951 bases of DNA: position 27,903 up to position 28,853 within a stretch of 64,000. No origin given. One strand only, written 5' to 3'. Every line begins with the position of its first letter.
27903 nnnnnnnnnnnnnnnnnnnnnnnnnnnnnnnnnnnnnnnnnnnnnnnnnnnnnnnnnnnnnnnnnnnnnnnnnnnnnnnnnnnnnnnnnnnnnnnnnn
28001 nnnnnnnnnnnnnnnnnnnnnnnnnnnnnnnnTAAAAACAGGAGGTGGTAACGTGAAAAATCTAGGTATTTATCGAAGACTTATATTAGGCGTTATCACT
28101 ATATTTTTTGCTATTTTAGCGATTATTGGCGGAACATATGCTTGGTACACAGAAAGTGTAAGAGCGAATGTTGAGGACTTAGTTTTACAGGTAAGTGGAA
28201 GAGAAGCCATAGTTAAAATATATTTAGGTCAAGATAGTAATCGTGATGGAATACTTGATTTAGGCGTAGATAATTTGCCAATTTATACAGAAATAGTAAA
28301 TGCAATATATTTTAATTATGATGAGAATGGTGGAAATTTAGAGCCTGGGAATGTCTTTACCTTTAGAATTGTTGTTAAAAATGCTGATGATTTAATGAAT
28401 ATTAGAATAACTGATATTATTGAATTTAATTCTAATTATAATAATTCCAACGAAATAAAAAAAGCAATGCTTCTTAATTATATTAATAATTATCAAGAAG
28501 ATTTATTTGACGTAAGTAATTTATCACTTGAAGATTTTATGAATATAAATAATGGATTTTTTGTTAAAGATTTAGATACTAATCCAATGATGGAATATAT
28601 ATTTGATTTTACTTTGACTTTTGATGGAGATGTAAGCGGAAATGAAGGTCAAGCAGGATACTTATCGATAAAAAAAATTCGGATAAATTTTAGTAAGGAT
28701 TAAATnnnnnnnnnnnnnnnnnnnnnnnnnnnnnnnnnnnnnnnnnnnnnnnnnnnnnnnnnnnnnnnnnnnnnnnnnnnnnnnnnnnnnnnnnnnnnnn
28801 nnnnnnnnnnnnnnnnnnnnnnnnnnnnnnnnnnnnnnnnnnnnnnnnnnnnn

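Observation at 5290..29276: About 24 kb two-operon locus: c-di-GMP-riboswitch-gated TasA/SipW-type fibre genes, a giant GLUG adhesin, local EAL enzymes and a McrB-like motor. Candidate undescribed surface-matrix system.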

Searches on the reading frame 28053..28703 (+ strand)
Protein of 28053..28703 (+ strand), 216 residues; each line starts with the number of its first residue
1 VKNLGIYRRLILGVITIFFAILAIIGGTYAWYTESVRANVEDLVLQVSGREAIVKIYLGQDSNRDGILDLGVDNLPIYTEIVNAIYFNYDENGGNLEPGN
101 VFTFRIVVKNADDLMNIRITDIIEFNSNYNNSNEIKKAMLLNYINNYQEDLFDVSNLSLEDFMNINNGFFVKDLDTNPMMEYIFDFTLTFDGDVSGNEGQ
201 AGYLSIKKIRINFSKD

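Call 7: search_protein_families(library=pfam, proteins=[window:28053-28703:+], max_evalue=0.1)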
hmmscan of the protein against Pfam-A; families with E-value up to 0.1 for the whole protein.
window:28053-28703:+ (216 aa): 1 family
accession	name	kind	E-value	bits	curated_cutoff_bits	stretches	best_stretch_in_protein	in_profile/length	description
PF23657.1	DUF7151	-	0.088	13.2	27.2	0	54-69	20-35/46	Domain of unknown function (DUF7151)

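Call 8: search_protein_families(library=ncbifam, proteins=[window:28053-28703:+], max_evalue=0.1)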
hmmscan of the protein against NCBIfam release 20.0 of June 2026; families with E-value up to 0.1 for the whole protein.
window:28053-28703:+ (216 aa): 2 families
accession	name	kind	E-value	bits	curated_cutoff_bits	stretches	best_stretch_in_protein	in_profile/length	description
TIGR01451.2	B_ant_repeat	repeat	0.033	14.2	24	1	96-126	8-40/53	DUF11 type repeat protein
TIGR04088.1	cognate_SipW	domain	0.034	14.3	19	1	19-36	6-23/34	SipW-dependent-type signal peptide-containing protein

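Call 101: search_protein_families(library=pfam, proteins=[window:28146-28700:+], max_evalue=1)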
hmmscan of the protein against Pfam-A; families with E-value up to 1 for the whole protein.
seq(185 aa): 1 family
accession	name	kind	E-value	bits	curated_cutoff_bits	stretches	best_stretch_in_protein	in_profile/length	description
PF23657.1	DUF7151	-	0.066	13.6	27.2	1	23-38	20-35/46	Domain of unknown function (DUF7151)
